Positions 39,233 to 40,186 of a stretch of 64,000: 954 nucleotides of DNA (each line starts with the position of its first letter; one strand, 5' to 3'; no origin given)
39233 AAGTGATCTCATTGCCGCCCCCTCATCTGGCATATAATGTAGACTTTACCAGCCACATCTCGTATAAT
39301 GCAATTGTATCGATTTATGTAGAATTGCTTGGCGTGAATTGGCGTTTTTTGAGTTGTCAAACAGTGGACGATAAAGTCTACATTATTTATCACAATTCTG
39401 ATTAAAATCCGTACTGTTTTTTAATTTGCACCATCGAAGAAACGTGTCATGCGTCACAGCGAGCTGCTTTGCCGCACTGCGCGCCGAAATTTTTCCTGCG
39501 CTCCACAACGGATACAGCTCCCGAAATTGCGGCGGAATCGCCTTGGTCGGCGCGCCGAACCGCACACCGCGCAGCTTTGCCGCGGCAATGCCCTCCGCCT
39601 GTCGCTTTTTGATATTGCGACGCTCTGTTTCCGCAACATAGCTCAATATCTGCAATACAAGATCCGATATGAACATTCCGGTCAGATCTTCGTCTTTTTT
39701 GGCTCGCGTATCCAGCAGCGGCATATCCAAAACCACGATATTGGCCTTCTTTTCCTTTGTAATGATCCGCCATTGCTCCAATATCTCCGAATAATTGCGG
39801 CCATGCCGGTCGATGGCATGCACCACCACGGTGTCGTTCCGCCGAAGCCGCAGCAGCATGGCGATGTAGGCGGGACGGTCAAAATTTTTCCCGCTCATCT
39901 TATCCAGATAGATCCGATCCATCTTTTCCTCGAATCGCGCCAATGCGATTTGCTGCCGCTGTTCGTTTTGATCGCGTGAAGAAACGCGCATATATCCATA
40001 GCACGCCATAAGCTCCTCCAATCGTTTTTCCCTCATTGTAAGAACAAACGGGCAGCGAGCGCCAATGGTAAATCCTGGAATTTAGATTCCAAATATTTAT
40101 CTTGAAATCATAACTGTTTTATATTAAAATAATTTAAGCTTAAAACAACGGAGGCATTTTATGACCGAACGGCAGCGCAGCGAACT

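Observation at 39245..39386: Candidate invertible promoter (inverton): perfect 15-bp inverted repeats bracket a 91-bp segment carrying a consensus TATAAT, immediately downstream of a serine recombinase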

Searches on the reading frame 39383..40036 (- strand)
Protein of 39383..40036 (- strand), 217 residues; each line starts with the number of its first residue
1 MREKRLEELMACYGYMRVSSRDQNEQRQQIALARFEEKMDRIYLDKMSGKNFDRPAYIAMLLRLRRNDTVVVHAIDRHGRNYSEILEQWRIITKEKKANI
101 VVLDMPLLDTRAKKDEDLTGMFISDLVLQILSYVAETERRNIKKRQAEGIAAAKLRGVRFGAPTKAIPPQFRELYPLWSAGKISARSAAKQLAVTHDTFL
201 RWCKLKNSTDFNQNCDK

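Call 5: search_protein_families(library=pfam, proteins=[window:39383-40036:-], max_evalue=0.01)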
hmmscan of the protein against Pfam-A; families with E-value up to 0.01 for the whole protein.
window:39383-40036:- (217 aa): 1 family
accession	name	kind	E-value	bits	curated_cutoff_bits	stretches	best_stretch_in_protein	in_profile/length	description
PF00239.26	Resolvase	-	5.6e-27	95.1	23.3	1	13-158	2-144/145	Resolvase, N terminal domain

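Call 7: find_encoding_contigs(protein=window:39383-40036:-, flank=3000, max_places=10)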
Protein window:39383-40036:- (217 aa): no gene with exactly this product is on record in the collection.

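Call 10: find_encoding_contigs(protein=window:39383-40009:-, flank=3000, max_places=10)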
Protein window:39383-40009:- (208 aa): no gene with exactly this product is on record in the collection.

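Call 16: find_related_loci(query=window:39383-40009:-, collection=genome_contigs, flank=2500)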
Query window:39383-40009:- (208 aa) in genome_contigs; peptide patterns used: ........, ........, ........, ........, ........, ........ (x = any residue, [..] = any of these).
180 stretches matched a pattern; 35 encode a relative of the query (tblastn E <= 1e-3); 35 distinct loci.
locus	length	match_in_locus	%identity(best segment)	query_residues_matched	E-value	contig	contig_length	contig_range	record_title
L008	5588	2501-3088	62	1-197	2e-79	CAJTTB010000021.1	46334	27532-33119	MAG TPA_asm: uncultured Oscillospiraceae bacterium isolate MGBC113616 genome assembly, contig: MGBC113616.21, whole geno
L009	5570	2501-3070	63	3-193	1e-76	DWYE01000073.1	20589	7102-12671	MAG TPA_asm: Candidatus Anaeromassilibacillus stercoravium isolate ChiSjej5B23-4625 ChiSjej5B23M5__C88794_L20589_SAMN080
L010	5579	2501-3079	63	2-195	3e-76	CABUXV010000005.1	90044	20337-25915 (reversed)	MAG TPA_asm: uncultured Eubacterium sp. isolate MGYG-HGUT-04481 genome assembly, contig: GUT_GENOME277044_5, whole genom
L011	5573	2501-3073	62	4-195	2e-74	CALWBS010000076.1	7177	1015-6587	MAG: uncultured Enterocloster sp. isolate E0_LS__bin20 genome assembly, contig: E0_LS__k127_849439, whole genome shotgun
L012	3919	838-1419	60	3-197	2e-74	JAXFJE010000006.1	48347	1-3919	MAG: Erysipelotrichaceae bacterium isolate SUG2319 k141_99899, whole genome shotgun sequence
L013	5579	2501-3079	61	1-194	6e-73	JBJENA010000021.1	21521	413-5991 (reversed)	MAG: Wujia sp. isolate PUUB23_bin.046 NODE_1315_length_21521_cov_8.297727, whole genome shotgun sequence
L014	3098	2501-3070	58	3-194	2e-70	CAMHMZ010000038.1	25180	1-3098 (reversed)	MAG: uncultured Clostridia bacterium isolate SRR11784281_bin.87_metaWRAP_v1.3_MAG genome assembly, contig: ERZ12203356.2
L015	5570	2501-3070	57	4-195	7e-69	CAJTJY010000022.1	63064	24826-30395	MAG TPA_asm: uncultured Lachnospiraceae bacterium isolate MGBC101638 genome assembly, contig: MGBC101638.22, whole genom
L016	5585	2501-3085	56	1-194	2e-68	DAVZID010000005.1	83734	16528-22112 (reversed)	MAG TPA_asm: Lachnospiraceae bacterium isolate gSpreadC_ID_65 NODE_46_length_83734_cov_10.546577, whole genome shotgun s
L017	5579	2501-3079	56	1-194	1e-67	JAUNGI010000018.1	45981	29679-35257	MAG: Lachnospiraceae bacterium isolate S26M_St_51 NODE_573_length_45981_cov_27.254496, whole genome shotgun sequence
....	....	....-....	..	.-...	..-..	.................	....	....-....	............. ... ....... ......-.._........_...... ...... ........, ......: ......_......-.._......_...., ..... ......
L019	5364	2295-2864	56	4-195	8e-67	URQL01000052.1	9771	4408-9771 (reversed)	uncultured Erysipelotrichaceae bacterium isolate UMGS1249 genome assembly, contig: NODE_3119_length_9771_cov_2.895739, w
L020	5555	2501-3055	57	4-190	1e-64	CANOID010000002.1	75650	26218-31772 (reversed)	MAG TPA_asm: uncultured Lachnoclostridium sp. isolate SRR13921778_bin.72_metawrap_v1.3_MAG genome assembly, contig: NODE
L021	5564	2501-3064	55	1-190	1e-64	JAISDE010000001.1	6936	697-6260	MAG: Peptococcaceae bacterium isolate Gx485_bin115 k119_2678562, whole genome shotgun sequence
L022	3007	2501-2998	63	3-169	2e-63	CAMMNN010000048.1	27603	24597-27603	MAG: uncultured Clostridium sp. isolate ERR4968598_bin.22_MetaWRAP_v1.1_MAG genome assembly, contig: NODE_1376_length_27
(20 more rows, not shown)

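Call 23: find_homologous_proteins(query=window:39383-40009:-, max_evalue=1e-40)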
Query window:39383-40009:- (208 aa): 7888 proteins with E <= 1e-40 among 8000 candidates; the best 120 are listed.
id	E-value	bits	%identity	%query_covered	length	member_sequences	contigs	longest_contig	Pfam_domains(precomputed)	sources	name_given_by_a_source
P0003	2.2e-132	456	100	100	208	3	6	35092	PF00239.27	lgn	-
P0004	3.4e-115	400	88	100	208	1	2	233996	PF00239.27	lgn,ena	-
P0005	4.7e-90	318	62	92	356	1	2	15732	PF00239.27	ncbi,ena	-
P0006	7.2e-87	308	59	93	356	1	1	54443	PF00239.27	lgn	-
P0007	2.5e-80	287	68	95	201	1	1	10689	PF00239.27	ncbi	-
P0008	9.4e-78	278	65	94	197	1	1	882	PF00239.27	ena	-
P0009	8.2e-77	275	65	95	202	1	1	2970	PF00239.27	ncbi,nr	ncbi:MAG: recombinase family protein [Clostridia bacterium]|nr:recombinase family protein [Clostridi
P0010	2.3e-76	274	66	94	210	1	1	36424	PF00239.27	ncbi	-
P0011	1.4e-75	271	66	92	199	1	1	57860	PF00239.27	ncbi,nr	ncbi:MAG: recombinase family protein [Oscillospiraceae bacterium]|nr:recombinase family protein [Osc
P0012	5.4e-75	269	66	93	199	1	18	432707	PF00239.27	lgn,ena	-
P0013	7.5e-75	269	65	93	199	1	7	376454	PF00239.27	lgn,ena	-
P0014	7.8e-75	269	65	93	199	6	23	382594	PF00239.27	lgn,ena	-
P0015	1.6e-74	268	67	93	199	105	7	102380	PF00239.27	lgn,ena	-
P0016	1.8e-74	267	66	92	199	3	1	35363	PF00239.27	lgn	-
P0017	4.4e-74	266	64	95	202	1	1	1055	PF00239.27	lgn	-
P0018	6.5e-74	266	63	93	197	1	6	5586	PF00239.27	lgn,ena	-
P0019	8.4e-74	265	64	95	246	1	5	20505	PF00239.27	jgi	-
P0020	8.6e-74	265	65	94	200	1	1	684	PF00239.27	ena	-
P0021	1.2e-73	265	63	93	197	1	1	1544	PF00239.27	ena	-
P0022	2.9e-73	263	58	90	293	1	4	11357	PF00239.27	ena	-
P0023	3.0e-73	263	62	98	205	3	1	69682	PF00239.27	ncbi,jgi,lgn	ncbi:MAG: recombinase family protein [Christensenellales bacterium]|jgi:DNA invertase Pin-like site-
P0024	4.8e-73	263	65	94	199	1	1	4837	PF00239.27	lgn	-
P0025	5.9e-73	262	64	92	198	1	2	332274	PF00239.27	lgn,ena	-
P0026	6.2e-73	262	64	92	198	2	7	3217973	PF00239.27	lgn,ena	-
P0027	6.9e-73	262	62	100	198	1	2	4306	PF00239.27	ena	-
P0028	7.7e-73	262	66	92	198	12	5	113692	PF00239.27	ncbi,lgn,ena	-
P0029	8.7e-73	262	64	94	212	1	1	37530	PF00239.27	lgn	-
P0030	1.0e-72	262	64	94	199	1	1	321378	PF00239.27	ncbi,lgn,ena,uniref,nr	ncbi:recombinase family protein [Anaerostipes sp.]|uniref:recombinase family protein n=1 Tax=Anaeros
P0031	1.4e-72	261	63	93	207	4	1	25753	PF00239.27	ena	-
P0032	1.7e-72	261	62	93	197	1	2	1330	PF00239.27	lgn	-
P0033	2.0e-72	261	65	92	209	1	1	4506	PF00239.27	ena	-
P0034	2.3e-72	261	63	93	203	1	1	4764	PF00239.27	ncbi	-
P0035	3.4e-72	260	64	93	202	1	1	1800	PF00239.27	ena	-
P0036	3.4e-72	260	62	94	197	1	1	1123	PF00239.27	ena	-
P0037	4.0e-72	260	61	94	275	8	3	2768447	PF00239.27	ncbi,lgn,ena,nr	ncbi:hypothetical protein CE91St36_21880 [Christensenellaceae bacterium]|nr:hypothetical protein CE9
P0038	4.3e-72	260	62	94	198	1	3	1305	PF00239.27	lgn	-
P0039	4.7e-72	260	63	94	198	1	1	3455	PF00239.27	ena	-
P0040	5.2e-72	259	63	93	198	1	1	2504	PF00239.27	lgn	-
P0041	5.5e-72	259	64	93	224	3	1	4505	PF00239.27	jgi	-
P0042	6.1e-72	259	63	94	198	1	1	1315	PF00239.27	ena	-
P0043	6.3e-72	259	64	92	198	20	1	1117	PF00239.27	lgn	-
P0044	6.5e-72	259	63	92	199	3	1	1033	PF00239.27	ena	-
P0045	7.0e-72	259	64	93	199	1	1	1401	PF00239.27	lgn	-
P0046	7.0e-72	259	66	92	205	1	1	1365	PF00239.27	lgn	-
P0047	7.9e-72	259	62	94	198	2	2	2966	PF00239.27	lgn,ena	-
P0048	8.6e-72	259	64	92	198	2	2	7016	PF00239.27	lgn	-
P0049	9.4e-72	259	62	95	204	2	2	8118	PF00239.27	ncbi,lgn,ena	-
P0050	1.0e-71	258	63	93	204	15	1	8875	PF00239.27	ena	-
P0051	1.0e-71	258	62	93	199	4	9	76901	PF00239.27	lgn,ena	-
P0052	1.1e-71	258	62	93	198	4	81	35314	PF00239.27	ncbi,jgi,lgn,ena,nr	ncbi:resolvase N-terminal domain protein [Dorea sp. CAG:317]|nr:resolvase N-terminal domain protein 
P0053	1.1e-71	258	64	92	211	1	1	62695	PF00239.27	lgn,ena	-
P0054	1.2e-71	258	62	94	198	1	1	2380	PF00239.27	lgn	-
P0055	1.5e-71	258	62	93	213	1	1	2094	PF00239.27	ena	-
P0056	1.6e-71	258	62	93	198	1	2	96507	PF00239.27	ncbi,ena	-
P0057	1.7e-71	258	63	94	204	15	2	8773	PF00239.27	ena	-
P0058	1.8e-71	258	62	94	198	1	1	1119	PF00239.27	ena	-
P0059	1.8e-71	258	62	96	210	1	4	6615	PF00239.27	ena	-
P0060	2.0e-71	258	64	94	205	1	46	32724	PF00239.27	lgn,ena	-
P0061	2.1e-71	257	62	95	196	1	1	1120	PF00239.27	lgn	-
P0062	2.3e-71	257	62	93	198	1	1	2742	PF00239.27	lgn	-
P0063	2.3e-71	257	62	93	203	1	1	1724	PF00239.27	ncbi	-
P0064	2.5e-71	257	62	94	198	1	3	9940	PF00239.27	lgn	-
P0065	2.6e-71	257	61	93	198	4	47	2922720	PF00239.27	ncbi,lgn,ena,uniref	ncbi:recombinase family protein [Ihubacter sp. rT4E-8]|uniref:recombinase family protein n=1 Tax=unc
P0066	2.7e-71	257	61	93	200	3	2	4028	PF00239.27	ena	-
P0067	2.8e-71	257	62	95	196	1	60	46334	PF00239.27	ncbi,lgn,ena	-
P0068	2.9e-71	257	63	92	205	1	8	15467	PF00239.27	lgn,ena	-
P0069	2.9e-71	257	62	93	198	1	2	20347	PF00239.27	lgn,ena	-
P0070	3.2e-71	257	63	94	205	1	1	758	PF00239.27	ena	-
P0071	3.4e-71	257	62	96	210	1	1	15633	PF00239.27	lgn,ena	-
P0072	3.7e-71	257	61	97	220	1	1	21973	PF00239.27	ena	-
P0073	4.2e-71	256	62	93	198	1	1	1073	PF00239.27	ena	-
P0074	4.2e-71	256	62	93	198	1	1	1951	PF00239.27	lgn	-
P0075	4.5e-71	256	61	95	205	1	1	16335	PF00239.27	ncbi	-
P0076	4.9e-71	256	62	95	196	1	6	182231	PF00239.27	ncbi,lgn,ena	-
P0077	4.9e-71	256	62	94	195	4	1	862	PF00239.27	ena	-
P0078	5.2e-71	256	63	92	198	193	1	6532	PF00239.27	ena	-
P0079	5.6e-71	256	65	92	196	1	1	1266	PF00239.27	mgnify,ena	mgnify:CR=1 FL=1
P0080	5.6e-71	256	62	94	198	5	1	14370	PF00239.27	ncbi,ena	-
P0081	5.8e-71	256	63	92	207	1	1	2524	PF00239.27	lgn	-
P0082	6.1e-71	256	61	97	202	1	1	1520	PF00239.27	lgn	-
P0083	6.4e-71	256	62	94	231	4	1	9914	PF00239.27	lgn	-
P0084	6.7e-71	256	63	92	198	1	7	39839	PF00239.27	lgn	-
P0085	6.8e-71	256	61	96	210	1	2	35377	PF00239.27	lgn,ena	-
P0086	7.3e-71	256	61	95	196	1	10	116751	PF00239.27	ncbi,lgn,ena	-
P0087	7.6e-71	256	63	93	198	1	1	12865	PF00239.27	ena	-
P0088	7.9e-71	256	63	93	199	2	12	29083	PF00239.27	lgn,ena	-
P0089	8.1e-71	256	62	93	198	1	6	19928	PF00239.27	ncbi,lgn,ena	ncbi:MAG: recombinase family protein [Frisingicoccus sp.]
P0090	8.3e-71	255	61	95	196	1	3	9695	PF00239.27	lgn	-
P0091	9.0e-71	255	65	92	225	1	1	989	PF00239.27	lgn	-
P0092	9.6e-71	255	61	93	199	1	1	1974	PF00239.27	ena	-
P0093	1.0e-70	255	62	94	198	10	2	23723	PF00239.27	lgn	-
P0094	1.1e-70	255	62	93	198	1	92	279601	PF00239.27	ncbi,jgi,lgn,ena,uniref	ncbi:recombinase family protein [Frisingicoccus sp.]|uniref:recombinase family protein n=1 Tax=Frisi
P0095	1.1e-70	255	62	93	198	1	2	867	PF00239.27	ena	-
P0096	1.1e-70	255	62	92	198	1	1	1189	PF00239.27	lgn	-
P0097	1.1e-70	255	62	92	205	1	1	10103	PF00239.27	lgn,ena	-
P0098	1.2e-70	255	62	96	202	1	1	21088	PF00239.27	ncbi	-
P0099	1.2e-70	255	61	96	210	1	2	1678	PF00239.27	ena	-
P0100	1.2e-70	255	62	94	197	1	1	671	PF00239.27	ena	-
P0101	1.2e-70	255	61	96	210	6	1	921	PF00239.27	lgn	-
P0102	1.3e-70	255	62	94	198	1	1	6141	PF00239.27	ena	-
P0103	1.3e-70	255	63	93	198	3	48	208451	PF00239.27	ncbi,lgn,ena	ncbi:MAG: recombinase family protein [Anaerovoracaceae bacterium]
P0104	1.3e-70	255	64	92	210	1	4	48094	PF00239.27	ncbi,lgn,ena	-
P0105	1.4e-70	255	61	94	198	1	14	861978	PF00239.27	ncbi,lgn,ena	-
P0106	1.4e-70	255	61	94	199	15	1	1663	PF00239.27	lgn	-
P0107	1.5e-70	255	65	92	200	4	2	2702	PF00239.27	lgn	-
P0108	1.5e-70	255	61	96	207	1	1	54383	PF00239.27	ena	-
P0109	1.6e-70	255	61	92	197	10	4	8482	PF00239.27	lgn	-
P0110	1.7e-70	255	61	96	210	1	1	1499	PF00239.27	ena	-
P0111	1.7e-70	254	62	93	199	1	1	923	PF00239.27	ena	-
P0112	1.7e-70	254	62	94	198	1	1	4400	PF00239.27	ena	-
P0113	1.9e-70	254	65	92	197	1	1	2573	PF00239.27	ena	-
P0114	1.9e-70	254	63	93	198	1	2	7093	PF00239.27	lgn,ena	-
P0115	2.2e-70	254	62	93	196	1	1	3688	PF00239.27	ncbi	-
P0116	2.2e-70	254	63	94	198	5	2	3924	PF00239.27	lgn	-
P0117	2.3e-70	254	61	92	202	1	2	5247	PF00239.27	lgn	-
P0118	2.4e-70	254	63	92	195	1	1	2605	PF00239.27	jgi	-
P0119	2.5e-70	254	64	92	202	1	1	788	PF00239.27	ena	-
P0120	2.5e-70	254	64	92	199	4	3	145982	PF00239.27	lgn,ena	-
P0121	2.5e-70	254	63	93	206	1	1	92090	PF00239.27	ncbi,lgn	-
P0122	2.5e-70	254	63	92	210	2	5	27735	PF00239.27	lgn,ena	-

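Call 24: find_encoding_contigs(protein=P0003, flank=1500, max_places=10)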
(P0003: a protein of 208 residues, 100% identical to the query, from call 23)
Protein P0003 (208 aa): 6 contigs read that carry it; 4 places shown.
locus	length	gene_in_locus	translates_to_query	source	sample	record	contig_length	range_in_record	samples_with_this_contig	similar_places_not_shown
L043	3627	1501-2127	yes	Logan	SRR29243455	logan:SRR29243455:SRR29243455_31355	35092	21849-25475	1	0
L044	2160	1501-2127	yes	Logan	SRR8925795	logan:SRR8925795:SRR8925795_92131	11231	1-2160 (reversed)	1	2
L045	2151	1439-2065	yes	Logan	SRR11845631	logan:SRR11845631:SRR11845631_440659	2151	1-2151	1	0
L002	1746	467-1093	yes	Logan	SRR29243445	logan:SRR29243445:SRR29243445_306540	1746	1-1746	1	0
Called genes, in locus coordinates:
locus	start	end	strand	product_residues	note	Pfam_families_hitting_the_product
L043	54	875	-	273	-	PF02645:DegV, PF13684:FakA-like_C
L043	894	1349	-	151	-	PF01047:MarR, PF12802:MarR_2, PF13412:HTH_24 (faint)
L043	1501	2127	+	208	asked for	PF00239:Resolvase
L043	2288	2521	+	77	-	-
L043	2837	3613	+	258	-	PF01048:PNP_UDP_1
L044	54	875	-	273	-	PF02645:DegV, PF13684:FakA-like_C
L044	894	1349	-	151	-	PF01047:MarR, PF12802:MarR_2, PF13412:HTH_24 (faint)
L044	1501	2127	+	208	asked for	PF00239:Resolvase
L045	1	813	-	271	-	?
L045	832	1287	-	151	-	PF01047:MarR, PF13463:HTH_27 (weak), PF12802:MarR_2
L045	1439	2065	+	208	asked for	PF00239:Resolvase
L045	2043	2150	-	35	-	?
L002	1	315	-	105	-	?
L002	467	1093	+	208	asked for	PF00239:Resolvase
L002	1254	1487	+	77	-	-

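Call 25: list_cluster_members(proteins=[P0003, P0001])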
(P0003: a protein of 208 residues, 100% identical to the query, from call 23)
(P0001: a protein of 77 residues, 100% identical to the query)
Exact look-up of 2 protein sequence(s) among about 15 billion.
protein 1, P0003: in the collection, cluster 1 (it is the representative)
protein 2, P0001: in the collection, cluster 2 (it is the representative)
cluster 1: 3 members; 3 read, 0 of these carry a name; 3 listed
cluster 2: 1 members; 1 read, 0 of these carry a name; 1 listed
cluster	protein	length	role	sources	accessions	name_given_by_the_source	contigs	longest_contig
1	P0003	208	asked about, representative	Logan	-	-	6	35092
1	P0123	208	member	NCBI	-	-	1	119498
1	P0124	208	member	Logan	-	-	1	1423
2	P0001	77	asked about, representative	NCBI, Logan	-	-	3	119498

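Call 28: find_encoding_contigs(protein=P0124, flank=1500, max_places=10)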
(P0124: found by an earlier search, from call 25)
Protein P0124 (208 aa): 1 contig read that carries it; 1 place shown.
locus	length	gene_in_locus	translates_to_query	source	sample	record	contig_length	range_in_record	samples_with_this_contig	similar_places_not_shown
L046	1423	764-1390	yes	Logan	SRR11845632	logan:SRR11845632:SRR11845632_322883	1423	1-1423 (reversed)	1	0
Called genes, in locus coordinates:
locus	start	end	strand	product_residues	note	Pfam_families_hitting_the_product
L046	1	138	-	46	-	?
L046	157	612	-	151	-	PF01047:MarR, PF13463:HTH_27 (weak), PF12802:MarR_2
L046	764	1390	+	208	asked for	PF00239:Resolvase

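Call 53: search_solved_structures(query=window:39383-40009:-, max_evalue=0.00001)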
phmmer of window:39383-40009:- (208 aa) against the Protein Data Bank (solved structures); distinct sequences matched with E-value up to 0.00001: 15.
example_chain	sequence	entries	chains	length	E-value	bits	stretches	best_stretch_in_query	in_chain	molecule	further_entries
2r0q_C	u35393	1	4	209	1.2e-24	90.2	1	4-189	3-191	Putative transposon Tn552 DNA-invertase bin3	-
5c32_B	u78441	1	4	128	1.9e-16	63.4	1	4-131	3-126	Putative transposon Tn552 DNA-invertase bin3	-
5c31_A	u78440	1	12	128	2.4e-16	63.1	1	4-131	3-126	Sin, putative plasmid resolvase dimer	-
5c34_B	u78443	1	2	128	7.2e-16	61.5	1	4-131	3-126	Putative transposon Tn552 DNA-invertase bin3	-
5c35_A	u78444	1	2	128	1.3e-15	60.7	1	4-131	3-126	Recombinase Sin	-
5cy1_A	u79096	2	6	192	3.6e-15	59.2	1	1-154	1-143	Transposon Tn3 resolvase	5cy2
1zr2_A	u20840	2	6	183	1.3e-14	57.4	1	1-172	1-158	Transposon gamma-delta resolvase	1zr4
3pkz_A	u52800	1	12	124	1.3e-14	57.3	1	4-129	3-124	Recombinase Sin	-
2gm4_A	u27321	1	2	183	1.2e-13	54.2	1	1-172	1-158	Transposon gamma-delta resolvase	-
4m6f_A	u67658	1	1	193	1.7e-13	53.8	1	4-191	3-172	DNA-invertase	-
3uj3_X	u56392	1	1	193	2.2e-13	53.4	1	4-191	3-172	DNA-invertase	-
1gdt_A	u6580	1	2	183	7.5e-13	51.7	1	1-172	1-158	PROTEIN (GAMMA DELTA RESOLVASE)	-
1gdr_A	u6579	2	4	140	3.6e-11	46.2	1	1-151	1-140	GAMMA DELTA-RESOLVASE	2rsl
2gm5_A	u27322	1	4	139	1.6e-10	44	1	2-142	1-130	Transposon gamma-delta resolvase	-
1ght_A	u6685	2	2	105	1.6e-07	34.3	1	1-78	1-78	TRANSPOSON GAMMA-DELTA RESOLVASE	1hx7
